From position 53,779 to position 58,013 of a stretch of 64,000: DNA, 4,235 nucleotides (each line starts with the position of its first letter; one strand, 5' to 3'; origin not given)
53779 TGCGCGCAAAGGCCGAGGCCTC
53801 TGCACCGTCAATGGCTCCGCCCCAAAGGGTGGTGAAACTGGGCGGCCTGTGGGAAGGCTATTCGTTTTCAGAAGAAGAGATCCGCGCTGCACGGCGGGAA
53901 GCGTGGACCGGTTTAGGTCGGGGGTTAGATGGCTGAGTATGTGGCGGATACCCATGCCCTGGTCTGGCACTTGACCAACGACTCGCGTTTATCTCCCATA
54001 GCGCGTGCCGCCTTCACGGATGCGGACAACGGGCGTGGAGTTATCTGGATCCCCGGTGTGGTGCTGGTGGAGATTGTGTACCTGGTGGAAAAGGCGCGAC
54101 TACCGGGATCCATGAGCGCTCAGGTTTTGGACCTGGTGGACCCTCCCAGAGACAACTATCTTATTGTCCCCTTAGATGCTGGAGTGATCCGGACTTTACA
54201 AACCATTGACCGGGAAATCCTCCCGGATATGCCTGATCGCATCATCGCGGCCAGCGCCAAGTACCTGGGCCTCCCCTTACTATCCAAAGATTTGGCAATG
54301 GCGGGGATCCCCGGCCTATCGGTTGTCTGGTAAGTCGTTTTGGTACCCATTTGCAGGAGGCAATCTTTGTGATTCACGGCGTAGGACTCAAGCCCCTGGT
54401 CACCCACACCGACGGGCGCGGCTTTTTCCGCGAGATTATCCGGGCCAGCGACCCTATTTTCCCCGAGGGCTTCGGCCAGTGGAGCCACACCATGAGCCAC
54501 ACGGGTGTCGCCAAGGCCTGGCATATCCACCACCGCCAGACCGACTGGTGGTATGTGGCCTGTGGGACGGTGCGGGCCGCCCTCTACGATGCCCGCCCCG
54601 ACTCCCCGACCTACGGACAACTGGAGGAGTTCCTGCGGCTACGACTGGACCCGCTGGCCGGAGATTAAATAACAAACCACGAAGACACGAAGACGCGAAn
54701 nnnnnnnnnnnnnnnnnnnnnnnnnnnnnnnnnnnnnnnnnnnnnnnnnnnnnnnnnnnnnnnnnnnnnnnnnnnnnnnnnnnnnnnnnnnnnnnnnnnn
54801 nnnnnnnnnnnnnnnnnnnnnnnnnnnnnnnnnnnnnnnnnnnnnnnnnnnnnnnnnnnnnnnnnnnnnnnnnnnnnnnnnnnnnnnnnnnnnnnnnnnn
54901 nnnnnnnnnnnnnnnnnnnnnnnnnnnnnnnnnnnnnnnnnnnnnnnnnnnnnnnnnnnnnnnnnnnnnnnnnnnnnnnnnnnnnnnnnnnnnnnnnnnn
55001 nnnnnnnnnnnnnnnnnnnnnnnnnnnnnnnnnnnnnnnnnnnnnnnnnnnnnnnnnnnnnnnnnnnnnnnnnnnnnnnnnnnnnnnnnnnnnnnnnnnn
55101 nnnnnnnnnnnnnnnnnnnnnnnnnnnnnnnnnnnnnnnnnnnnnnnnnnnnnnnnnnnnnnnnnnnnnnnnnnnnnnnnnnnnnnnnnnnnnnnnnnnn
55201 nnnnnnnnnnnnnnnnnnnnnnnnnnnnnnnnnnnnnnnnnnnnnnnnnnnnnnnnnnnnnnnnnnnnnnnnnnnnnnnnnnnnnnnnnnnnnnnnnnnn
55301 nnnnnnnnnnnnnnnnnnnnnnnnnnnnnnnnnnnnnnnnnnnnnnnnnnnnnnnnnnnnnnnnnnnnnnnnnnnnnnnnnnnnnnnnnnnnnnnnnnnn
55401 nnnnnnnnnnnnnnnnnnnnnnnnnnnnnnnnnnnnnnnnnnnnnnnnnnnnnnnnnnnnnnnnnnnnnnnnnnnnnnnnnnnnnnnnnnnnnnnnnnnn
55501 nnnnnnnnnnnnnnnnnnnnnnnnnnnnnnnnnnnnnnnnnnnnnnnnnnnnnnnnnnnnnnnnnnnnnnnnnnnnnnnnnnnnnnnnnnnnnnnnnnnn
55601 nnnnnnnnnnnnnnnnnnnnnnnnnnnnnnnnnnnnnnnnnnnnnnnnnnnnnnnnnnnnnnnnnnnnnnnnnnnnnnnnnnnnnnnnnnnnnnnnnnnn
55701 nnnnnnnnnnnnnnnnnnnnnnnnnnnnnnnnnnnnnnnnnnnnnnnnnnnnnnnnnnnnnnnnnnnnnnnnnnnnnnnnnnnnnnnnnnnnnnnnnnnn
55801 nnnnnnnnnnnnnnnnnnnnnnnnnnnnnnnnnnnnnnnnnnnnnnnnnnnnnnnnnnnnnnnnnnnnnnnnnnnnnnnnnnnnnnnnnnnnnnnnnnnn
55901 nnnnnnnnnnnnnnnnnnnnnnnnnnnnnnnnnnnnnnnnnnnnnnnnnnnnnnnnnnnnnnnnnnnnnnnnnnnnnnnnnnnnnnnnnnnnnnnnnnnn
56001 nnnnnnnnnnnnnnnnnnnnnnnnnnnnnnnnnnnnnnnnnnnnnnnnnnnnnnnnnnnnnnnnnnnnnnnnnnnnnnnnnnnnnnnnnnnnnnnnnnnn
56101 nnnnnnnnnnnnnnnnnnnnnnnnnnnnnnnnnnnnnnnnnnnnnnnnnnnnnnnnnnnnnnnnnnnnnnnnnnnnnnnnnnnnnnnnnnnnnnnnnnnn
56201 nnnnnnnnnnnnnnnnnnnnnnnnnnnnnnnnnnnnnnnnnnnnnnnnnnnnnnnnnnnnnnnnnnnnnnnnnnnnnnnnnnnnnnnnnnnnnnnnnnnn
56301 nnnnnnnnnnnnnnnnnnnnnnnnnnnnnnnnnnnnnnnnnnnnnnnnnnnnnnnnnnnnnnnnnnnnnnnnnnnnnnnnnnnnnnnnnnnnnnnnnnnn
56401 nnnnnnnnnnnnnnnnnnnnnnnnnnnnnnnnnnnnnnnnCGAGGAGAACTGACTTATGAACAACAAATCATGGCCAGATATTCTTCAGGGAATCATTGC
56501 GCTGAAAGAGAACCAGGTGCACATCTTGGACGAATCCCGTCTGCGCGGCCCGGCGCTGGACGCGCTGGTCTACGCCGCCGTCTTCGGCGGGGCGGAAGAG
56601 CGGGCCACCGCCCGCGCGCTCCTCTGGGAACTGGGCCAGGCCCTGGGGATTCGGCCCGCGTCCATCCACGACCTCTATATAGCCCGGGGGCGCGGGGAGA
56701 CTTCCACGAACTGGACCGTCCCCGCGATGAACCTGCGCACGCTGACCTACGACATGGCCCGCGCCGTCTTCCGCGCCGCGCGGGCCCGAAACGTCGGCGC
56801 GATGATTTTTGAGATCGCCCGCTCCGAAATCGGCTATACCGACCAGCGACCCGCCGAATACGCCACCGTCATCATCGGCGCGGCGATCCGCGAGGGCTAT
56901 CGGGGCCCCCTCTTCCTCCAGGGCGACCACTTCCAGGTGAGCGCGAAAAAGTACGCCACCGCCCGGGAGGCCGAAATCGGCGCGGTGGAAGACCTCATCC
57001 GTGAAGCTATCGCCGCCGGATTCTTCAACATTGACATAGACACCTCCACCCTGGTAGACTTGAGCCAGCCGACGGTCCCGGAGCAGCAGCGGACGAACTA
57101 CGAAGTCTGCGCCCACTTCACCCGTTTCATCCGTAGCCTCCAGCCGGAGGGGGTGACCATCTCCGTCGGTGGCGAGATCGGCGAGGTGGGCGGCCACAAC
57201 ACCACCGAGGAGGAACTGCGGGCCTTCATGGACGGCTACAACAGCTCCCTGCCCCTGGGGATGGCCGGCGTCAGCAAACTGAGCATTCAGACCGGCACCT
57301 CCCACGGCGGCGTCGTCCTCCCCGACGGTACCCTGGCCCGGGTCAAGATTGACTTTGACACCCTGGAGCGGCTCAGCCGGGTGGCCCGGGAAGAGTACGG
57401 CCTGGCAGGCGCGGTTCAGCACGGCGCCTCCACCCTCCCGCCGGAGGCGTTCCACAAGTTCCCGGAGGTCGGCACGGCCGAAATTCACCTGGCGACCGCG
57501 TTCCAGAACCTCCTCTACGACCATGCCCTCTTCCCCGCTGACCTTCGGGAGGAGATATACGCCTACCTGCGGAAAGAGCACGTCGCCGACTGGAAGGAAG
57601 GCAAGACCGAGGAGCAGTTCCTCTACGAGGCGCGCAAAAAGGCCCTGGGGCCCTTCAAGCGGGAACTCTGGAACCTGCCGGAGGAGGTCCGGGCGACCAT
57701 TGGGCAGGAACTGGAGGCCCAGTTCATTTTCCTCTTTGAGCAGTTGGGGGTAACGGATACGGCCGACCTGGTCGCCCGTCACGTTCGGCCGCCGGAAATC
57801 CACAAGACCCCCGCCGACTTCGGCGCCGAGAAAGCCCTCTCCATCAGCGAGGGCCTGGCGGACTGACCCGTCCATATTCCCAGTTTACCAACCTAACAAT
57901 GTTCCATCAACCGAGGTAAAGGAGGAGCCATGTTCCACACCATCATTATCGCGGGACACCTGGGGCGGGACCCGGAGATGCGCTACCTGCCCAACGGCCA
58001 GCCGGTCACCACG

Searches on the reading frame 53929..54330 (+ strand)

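Call 76: search_protein_families(library=pfam, proteins=[window:53929-54330:+], max_evalue=0.001)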
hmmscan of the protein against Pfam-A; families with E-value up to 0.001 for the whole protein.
window:53929-54330:+ (134 aa): 1 family
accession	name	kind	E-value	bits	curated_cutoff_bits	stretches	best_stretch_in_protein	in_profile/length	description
PF01850.27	PIN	-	2.9e-12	47.7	23.6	1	4-125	1-115/120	PIN domain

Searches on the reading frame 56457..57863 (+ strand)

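Call 76: search_protein_families(library=pfam, proteins=[window:56457-57863:+], max_evalue=0.001)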
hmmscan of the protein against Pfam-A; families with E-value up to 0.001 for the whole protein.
window:56457-57863:+ (469 aa): 2 families
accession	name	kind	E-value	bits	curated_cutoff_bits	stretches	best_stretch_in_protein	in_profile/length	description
PF01116.26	F_bP_aldolase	-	3.4e-15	56.8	25.5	1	85-364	14-242/277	Fructose-bisphosphate aldolase class-II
PF08013.17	GatZ_KbaZ-like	-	2.2e-06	27.1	26.7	1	126-254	55-185/420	D-tagatose-1,6-bisphosphate aldolase subunit GatZ/KbaZ-like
